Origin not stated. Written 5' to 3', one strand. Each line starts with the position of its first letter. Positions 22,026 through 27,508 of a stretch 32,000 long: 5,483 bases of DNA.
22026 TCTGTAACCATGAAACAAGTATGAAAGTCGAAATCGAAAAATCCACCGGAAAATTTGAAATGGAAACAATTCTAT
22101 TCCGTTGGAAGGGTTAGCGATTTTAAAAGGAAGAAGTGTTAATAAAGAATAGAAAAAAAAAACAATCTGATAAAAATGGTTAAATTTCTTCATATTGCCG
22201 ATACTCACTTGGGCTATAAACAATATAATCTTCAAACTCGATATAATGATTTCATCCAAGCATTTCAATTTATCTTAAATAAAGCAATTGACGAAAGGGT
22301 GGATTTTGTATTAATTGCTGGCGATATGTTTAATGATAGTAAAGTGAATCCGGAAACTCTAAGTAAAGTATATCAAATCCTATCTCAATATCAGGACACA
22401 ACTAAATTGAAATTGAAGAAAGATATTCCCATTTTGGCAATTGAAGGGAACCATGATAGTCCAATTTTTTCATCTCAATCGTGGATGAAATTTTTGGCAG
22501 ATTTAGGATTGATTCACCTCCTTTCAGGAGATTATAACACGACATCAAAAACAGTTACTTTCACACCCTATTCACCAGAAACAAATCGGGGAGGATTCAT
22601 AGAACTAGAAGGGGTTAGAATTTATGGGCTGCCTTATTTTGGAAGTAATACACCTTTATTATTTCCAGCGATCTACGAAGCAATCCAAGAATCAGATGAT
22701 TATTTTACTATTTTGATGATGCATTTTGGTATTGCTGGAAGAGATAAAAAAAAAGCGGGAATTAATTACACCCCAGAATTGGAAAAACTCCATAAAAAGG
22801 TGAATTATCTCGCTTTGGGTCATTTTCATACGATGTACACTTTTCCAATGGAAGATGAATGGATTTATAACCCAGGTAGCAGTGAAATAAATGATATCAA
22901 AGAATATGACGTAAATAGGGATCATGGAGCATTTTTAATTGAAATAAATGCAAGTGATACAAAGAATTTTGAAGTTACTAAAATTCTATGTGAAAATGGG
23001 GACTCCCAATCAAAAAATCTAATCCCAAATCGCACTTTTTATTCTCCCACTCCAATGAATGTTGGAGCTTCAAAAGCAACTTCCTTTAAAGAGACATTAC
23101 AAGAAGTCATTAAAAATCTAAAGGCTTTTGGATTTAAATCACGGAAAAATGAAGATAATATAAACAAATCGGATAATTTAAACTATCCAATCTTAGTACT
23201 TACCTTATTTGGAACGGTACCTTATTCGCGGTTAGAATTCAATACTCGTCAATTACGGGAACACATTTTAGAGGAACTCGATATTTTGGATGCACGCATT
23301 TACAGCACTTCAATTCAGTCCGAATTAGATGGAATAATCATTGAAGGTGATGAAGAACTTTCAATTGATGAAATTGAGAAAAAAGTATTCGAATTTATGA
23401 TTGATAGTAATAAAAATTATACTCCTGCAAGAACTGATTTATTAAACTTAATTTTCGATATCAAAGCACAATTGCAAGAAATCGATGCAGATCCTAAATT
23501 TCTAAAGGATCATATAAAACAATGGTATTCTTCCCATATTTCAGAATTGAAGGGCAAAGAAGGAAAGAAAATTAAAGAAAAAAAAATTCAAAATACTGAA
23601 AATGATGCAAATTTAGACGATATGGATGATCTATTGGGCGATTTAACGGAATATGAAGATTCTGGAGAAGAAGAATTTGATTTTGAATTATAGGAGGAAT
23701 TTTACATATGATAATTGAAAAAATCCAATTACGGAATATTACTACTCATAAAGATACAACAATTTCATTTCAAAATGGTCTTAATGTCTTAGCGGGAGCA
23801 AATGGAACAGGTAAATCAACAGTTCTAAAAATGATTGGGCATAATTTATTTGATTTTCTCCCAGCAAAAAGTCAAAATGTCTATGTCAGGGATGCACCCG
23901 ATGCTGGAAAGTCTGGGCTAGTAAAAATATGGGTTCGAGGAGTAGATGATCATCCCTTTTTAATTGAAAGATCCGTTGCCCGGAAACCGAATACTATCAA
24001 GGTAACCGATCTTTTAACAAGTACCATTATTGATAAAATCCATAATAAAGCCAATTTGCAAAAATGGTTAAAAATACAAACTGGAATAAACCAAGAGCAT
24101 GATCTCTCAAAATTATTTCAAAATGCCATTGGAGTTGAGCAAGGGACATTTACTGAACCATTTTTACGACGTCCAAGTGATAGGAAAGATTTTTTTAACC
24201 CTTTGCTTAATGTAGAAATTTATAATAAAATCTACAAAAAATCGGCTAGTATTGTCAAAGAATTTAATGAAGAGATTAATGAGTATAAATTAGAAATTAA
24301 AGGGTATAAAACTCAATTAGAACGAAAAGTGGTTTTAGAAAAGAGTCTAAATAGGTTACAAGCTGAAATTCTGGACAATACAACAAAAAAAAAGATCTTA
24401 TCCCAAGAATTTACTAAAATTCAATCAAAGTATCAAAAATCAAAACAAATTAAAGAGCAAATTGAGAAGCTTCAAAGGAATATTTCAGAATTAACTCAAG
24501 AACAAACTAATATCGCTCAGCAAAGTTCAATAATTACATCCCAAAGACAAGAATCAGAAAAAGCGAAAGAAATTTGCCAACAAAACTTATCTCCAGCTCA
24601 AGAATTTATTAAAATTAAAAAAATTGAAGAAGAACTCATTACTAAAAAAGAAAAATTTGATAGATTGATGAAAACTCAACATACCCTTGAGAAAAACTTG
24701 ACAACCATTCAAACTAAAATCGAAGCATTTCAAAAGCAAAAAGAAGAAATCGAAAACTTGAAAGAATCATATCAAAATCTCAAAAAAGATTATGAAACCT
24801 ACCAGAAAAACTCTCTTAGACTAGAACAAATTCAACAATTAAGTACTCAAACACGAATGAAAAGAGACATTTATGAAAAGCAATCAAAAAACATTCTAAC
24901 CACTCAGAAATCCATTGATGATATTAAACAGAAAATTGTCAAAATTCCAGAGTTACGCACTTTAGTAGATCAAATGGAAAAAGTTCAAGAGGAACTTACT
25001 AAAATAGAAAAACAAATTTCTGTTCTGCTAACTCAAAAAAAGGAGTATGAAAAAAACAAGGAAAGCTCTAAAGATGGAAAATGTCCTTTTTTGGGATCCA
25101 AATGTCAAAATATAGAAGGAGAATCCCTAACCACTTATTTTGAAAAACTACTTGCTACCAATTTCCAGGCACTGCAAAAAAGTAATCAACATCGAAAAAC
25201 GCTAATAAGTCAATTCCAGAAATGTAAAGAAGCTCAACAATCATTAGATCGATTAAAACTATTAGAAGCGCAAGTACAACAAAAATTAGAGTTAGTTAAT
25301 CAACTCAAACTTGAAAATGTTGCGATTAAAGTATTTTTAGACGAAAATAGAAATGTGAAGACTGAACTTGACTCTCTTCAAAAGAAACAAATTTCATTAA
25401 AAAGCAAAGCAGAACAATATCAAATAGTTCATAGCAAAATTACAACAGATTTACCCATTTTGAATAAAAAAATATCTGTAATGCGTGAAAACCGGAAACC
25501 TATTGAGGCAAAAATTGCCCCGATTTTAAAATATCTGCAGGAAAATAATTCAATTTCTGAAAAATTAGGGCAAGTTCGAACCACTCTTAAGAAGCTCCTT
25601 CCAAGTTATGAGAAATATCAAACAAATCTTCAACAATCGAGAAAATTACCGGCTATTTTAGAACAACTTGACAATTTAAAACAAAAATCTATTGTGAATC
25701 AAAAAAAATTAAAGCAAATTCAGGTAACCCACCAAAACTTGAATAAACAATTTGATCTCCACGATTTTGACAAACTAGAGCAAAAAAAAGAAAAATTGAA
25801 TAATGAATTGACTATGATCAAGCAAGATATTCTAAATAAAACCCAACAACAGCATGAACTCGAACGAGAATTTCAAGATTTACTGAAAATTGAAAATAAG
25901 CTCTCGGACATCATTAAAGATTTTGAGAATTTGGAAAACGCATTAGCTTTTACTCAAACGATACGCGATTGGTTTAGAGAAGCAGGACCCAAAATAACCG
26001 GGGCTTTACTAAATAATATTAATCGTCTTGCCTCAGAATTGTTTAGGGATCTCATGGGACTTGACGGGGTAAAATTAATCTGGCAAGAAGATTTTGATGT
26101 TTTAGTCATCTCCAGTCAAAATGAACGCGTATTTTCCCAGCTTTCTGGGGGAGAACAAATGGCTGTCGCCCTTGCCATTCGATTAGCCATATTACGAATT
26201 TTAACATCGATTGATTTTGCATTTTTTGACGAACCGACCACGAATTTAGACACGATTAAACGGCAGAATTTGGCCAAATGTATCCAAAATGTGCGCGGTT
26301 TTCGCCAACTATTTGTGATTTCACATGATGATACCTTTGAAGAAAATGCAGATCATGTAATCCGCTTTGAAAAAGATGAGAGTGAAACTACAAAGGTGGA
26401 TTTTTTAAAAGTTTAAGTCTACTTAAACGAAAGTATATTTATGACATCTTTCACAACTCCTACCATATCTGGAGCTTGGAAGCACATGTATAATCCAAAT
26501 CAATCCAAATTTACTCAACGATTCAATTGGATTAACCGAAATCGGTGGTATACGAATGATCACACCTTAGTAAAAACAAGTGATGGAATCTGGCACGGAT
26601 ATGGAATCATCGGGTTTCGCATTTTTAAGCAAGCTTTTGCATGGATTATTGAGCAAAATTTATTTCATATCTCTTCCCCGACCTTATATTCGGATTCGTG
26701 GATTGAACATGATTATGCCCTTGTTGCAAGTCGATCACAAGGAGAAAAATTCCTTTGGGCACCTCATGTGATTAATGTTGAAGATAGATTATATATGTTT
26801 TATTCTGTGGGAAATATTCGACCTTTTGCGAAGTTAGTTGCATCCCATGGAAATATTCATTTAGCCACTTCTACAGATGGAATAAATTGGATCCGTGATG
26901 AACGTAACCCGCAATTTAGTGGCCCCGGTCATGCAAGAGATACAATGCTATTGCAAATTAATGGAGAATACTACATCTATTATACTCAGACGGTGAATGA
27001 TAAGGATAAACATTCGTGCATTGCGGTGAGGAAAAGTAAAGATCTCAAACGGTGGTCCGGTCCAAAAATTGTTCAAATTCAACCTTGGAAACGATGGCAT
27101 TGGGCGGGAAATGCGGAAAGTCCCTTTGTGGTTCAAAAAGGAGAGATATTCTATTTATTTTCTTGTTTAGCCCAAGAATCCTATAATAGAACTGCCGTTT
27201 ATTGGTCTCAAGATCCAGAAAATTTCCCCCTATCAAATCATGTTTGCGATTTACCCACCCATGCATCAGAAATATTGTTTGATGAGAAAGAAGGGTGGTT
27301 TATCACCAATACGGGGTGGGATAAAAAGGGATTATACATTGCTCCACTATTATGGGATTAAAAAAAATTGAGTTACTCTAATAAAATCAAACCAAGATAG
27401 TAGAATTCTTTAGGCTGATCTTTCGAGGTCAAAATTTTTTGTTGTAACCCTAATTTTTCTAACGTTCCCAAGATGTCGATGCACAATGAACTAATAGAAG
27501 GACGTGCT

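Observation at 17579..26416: Candidate new DNA-end processing module: Dna2-like Fe-S nuclease/SF1B helicase fused protein followed directly by Mre11 and Rad50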

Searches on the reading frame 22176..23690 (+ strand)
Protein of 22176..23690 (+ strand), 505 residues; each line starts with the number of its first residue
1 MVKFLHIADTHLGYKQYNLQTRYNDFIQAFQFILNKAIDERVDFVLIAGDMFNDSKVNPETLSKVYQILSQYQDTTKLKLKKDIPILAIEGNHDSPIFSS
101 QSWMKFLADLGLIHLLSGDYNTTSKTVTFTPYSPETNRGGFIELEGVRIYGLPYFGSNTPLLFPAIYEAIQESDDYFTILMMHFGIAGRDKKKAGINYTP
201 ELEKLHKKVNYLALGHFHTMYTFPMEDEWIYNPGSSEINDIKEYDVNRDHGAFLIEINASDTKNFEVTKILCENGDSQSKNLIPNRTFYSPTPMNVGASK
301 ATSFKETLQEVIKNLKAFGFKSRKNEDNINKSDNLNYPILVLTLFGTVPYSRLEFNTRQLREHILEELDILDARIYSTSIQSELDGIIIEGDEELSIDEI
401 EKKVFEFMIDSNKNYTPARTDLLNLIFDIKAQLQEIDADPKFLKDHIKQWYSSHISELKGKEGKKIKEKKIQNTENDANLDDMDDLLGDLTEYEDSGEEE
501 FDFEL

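Call 7: search_protein_families(library=pfam, proteins=[window:22176-23690:+], max_evalue=0.01)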
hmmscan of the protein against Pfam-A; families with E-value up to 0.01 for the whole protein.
window:22176-23690:+ (505 aa): 3 families
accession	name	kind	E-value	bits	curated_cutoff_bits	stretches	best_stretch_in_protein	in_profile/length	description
PF00149.33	Metallophos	-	3.1e-16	60.8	21.5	1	3-219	2-190/191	Calcineurin-like phosphoesterase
PF12850.12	Metallophos_2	-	1.4e-07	32.1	27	0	3-99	2-60/154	Calcineurin-like phosphoesterase superfamily domain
PF18572.7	T6PP_N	-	0.0089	16.4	25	0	384-445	33-83/99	Trehalose-6-phosphate phosphatase N-terminal helical bundle domain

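Call 8: search_protein_families(library=padloc, proteins=[window:22176-23690:+], max_evalue=0.01)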
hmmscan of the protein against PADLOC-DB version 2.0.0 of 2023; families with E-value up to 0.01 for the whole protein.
window:22176-23690:+ (505 aa): 0 families

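Call 9: search_protein_families(library=ncbifam, proteins=[window:22176-23690:+], max_evalue=0.01)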
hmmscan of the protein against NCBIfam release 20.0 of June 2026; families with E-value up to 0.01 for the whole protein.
window:22176-23690:+ (505 aa): 13 families
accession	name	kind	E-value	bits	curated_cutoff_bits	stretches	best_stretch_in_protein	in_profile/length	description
NF041029.1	Mre11_Pyroc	equivalog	1.1e-36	126.6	600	1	2-253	1-250/438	DNA double-strand break repair protein Mre11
NF041031.1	Mre11_Sulfo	equivalog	1.4e-28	100.3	500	1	4-262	2-237/374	DNA double-strand break repair protein Mre11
NF041030.1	Mre11_Halo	equivalog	1.4e-23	83.6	550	1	1-127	1-118/361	DNA double-strand break repair protein Mre11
TIGR00619.1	sbcd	subfamily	1.1e-15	58.2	77.65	1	3-100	2-92/252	exonuclease subunit SbcD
TIGR00583.1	mre11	equivalog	6.1e-11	41.9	434.6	1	2-72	4-73/405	DNA repair protein (mre11)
NF008206.2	PRK10966.1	equivalog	1e-08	34.7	450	1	3-99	2-90/380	exonuclease subunit SbcD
NF041754.1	sbcd_Bac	equivalog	3.2e-08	33.2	750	1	3-97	2-89/390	exonuclease subunit SbcD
NF003118.0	PRK04036.1-3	equivalog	3.2e-07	29.7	445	1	3-94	227-319/481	DNA-directed DNA polymerase II small subunit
NF041753.2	sbcd_Staph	equivalog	7.8e-07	28.3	480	1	3-95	2-87/375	exonuclease subunit SbcD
NF003116.0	PRK04036.1-1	equivalog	7.4e-05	21.6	425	1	6-95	279-367/530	DNA-directed DNA polymerase II small subunit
TIGR00040.1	yfcE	subfamily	0.00059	19.9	56.25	0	191-239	89-137/158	YfcE family phosphodiesterase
NF006988.0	PRK09453.1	equivalog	0.0034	17.2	117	0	198-239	108-149/183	phosphodiesterase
TIGR00024.1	SbcD_rel_arch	hypoth_equivalog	0.0044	16.8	115.2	1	7-101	20-106/224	putative phosphoesterase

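Call 12: find_encoding_contigs(protein=window:22176-23690:+, flank=10000, max_places=6)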
Protein window:22176-23690:+ (505 aa): 6 contigs read that carry it; 4 places shown.
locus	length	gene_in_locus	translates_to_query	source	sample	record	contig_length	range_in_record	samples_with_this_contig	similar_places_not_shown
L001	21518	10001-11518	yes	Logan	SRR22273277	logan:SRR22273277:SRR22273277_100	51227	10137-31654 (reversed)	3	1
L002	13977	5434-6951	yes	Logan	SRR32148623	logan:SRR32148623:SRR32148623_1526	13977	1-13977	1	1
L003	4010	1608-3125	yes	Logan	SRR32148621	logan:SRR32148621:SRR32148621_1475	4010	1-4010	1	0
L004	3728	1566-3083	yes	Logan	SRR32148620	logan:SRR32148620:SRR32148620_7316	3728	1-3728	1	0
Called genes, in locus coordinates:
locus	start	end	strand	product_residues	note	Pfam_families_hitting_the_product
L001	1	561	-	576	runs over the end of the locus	PF15892:BNR_4 (faint)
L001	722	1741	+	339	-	PF00781:DAGK_cat, PF19279:YegS_C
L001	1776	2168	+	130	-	PF01205:Impact_N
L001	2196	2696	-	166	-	PF04073:tRNA_edit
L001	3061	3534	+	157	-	-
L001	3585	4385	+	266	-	PF02673:BacA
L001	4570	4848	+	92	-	-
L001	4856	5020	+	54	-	-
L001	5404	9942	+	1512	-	PF13086:AAA_11, PF13245:AAA_19 (weak), PF13604:AAA_30 (faint), PF13087:AAA_12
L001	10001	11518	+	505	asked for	PF00149:Metallophos, PF12850:Metallophos_2 (faint)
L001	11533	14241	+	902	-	PF02463:SMC_N (faint), PF13304:AAA_21 (faint), PF13476:AAA_23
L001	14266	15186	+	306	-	PF04616:Glyco_hydro_43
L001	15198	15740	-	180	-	PF10050:DUF2284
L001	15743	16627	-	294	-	PF00005:ABC_tran, PF02463:SMC_N, PF13304:AAA_21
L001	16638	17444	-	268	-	PF02361:CbiQ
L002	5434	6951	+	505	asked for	PF00149:Metallophos, PF12850:Metallophos_2 (faint)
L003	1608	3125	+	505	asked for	PF00149:Metallophos, PF12850:Metallophos_2 (faint)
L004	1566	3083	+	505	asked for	PF00149:Metallophos, PF12850:Metallophos_2 (faint)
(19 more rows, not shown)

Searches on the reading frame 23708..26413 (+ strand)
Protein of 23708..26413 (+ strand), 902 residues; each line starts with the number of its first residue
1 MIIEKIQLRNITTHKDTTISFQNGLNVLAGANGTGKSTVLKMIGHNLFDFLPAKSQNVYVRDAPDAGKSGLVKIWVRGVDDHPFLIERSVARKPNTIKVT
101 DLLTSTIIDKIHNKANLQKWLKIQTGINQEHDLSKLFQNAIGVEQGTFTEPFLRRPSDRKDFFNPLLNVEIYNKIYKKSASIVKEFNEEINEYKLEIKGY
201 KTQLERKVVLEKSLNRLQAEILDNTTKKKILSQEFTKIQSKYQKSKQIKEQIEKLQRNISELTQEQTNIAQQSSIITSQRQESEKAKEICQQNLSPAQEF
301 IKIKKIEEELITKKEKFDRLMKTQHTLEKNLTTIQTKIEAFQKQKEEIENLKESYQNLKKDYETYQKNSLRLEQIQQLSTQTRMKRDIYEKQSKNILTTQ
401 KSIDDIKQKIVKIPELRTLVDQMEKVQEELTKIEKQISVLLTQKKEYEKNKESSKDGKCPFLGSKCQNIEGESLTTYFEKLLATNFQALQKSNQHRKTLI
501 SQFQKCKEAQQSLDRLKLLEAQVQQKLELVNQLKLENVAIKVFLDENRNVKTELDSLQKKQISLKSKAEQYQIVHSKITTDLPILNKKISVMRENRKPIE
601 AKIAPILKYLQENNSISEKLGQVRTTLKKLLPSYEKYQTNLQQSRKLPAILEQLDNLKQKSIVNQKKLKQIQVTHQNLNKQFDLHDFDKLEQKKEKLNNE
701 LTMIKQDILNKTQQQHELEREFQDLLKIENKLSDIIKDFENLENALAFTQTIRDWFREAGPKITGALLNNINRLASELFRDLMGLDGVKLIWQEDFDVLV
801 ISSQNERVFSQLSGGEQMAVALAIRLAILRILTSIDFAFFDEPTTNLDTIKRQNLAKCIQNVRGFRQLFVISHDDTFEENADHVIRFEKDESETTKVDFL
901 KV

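Call 7: search_protein_families(library=pfam, proteins=[window:23708-26413:+], max_evalue=0.01)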
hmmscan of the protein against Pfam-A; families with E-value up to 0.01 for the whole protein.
window:23708-26413:+ (902 aa): 7 families
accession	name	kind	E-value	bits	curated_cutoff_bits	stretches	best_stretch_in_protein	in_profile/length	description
PF13476.12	AAA_23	-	1.3e-11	45.9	27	1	5-266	1-200/201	AAA domain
PF02463.25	SMC_N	-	5.7e-11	42.7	40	2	345-894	94-218/220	RecF/RecN/SMC N terminal domain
PF13304.12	AAA_21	-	4.9e-06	27.3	27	0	616-876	84-301/304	AAA domain, putative AbiEii toxin, Type IV TA system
PF13514.12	AAA_27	-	9.1e-05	22.6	22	1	1-60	1-62/206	AAA domain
PF13555.12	AAA_29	-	0.0014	18.8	27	1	4-40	2-39/61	P-loop containing region of AAA domain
PF13558.12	SbcC_Walker_B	-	0.0018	19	27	1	805-859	26-88/90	SbcC/RAD50-like, Walker B motif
PF25199.1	nSTAND_NTPase5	-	0.0022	18.3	34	0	27-72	45-87/145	Novel STAND NTPase 5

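Call 8: search_protein_families(library=padloc, proteins=[window:23708-26413:+], max_evalue=0.01)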
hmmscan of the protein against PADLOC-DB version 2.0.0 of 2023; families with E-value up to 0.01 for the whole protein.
window:23708-26413:+ (902 aa): 35 families (the best 25 are shown)
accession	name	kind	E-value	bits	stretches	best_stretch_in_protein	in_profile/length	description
PDLC03859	LmuB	-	1e-30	105.5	3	1-449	3-463/611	-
PDLC04135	mad3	-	3.9e-26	90.5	1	520-897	71-347/374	mads_3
PDLC04213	HEC-02A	-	1.1e-10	39.6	1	1-43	1-43/337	-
PDLC03863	LmuB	-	9.5e-10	35.8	1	1-455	3-458/610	-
PDLC00271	PtuA1|PtuA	-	1e-08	33.2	1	1-52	1-52/421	AAA ATPase domain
PDLC00278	PtuA1|PtuA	-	2.2e-08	31.8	1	1-51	1-51/436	AAA ATPase domain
PDLC00305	PtuA1|PtuA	-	2.3e-08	31.8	1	1-47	1-47/392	AAA ATPase domain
PDLC00277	PtuA1|PtuA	-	1.3e-07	29.2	1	1-52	1-52/423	AAA ATPase domain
PDLC03862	LmuB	-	2.7e-07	27.3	1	9-118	13-114/643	-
PDLC02730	PbeC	-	5e-07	26.8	1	635-862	386-621/651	PbeC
PDLC03867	LmuB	-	1.4e-06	25.1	1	2-44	5-46/605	-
PDLC04144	HEC-01B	-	3e-06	24.6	1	1-90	1-83/395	-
PDLC02913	ATPase_I-A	-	5.6e-06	23.7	1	2-47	53-98/508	-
PDLC02980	AriA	-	6.8e-06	24.3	2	664-875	129-300/304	-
PDLC02747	PbeC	-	1e-05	22.6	1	480-876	232-630/632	PbeC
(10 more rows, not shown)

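Call 9: search_protein_families(library=ncbifam, proteins=[window:23708-26413:+], max_evalue=0.01)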
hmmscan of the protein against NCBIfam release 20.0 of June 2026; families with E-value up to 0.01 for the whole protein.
window:23708-26413:+ (902 aa): 37 families (the best 25 are shown)
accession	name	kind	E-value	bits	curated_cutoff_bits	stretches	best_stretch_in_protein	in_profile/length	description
NF003034.1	PRK03918.1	equivalog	1.4e-69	235.1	700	1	1-890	1-869/878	DNA double-strand break repair ATPase Rad50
NF041034.1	Rad50_Sulf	equivalog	9.3e-42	142.9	1000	2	1-754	1-711/872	DNA double-strand break repair ATPase Rad50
NF002244.0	PRK01156.1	equivalog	7.4e-37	126.9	847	1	1-890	1-885/895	DNA double-strand break repair ATPase Rad50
NF002572.0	PRK02224.1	equivalog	6e-31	107.5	1087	1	1-891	1-870/888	DNA double-strand break repair ATPase Rad50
NF041035.1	Rad50_Halo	equivalog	6e-28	97.7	1000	1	1-891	1-870/883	DNA double-strand break repair ATPase Rad50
NF045487.1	ASRP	equivalog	7e-19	67.8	300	3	642-854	352-574/593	archaea-specific SMC-related protein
NF053563.1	Rkd4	equivalog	8.8e-13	47.3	860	1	611-857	497-746/747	arcadin-4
TIGR00618.1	sbcc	subfamily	1.8e-12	46.1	478.5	1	1-272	1-290/1043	exonuclease subunit SbcC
NF000355.4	ribo_prot_ABC_F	equivalog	5.1e-12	45.4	380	1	801-896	107-196/499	ribosomal protection-like ABC-F family protein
TIGR02857.1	CydD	equivalog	1.6e-11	43.8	435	1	810-886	457-528/529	thiol reductant ABC exporter subunit CydD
TIGR02169.1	SMC_prok_A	equivalog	5.1e-11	41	729.4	2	3-43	2-43/1165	chromosome segregation protein SMC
NF010068.0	PRK13548.1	equivalog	6.2e-11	41.9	261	1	801-874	127-202/261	heme ABC transporter ATP-binding protein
NF045780.1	TrlF_fam_ATP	equivalog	5.1e-10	38.7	350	1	10-409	297-694/944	TrlF family AAA-like ATPase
NF040873.1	AztA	equivalog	2.3e-09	37.1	220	1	797-886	105-190/191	zinc ABC transporter ATP-binding protein AztA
TIGR02168.1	SMC_prok_B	equivalog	1.9e-08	32.6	567.35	2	182-458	233-492/1181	chromosome segregation protein SMC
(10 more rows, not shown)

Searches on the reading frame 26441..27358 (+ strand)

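Call 7: search_protein_families(library=pfam, proteins=[window:26441-27358:+], max_evalue=0.01)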
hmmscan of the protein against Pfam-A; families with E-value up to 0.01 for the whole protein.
window:26441-27358:+ (306 aa): 3 families
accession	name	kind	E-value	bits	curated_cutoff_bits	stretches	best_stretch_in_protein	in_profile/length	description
PF04616.20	Glyco_hydro_43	-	1.3e-08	35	32.2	1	87-250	46-207/288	Glycosyl hydrolases family 43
PF00251.26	Glyco_hydro_32N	-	0.00013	22.1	22.1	1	76-207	42-171/307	Glycosyl hydrolases family 32 N-terminal domain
PF04041.19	Glyco_hydro_130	-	0.0013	18.2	26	1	135-211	65-144/320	beta-1,4-mannooligosaccharide phosphorylase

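Call 8: search_protein_families(library=padloc, proteins=[window:26441-27358:+], max_evalue=0.01)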
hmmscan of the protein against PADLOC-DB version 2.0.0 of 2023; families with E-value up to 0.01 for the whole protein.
window:26441-27358:+ (306 aa): 0 families

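Call 9: search_protein_families(library=ncbifam, proteins=[window:26441-27358:+], max_evalue=0.01)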
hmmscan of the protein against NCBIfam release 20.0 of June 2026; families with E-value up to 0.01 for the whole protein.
window:26441-27358:+ (306 aa): 1 family
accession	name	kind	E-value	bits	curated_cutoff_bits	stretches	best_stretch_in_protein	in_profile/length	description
NF052550.1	BManbPhaseBMBP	equivalog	9.6e-09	35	450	1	106-216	27-141/296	beta-1,2-mannobiose phosphorylase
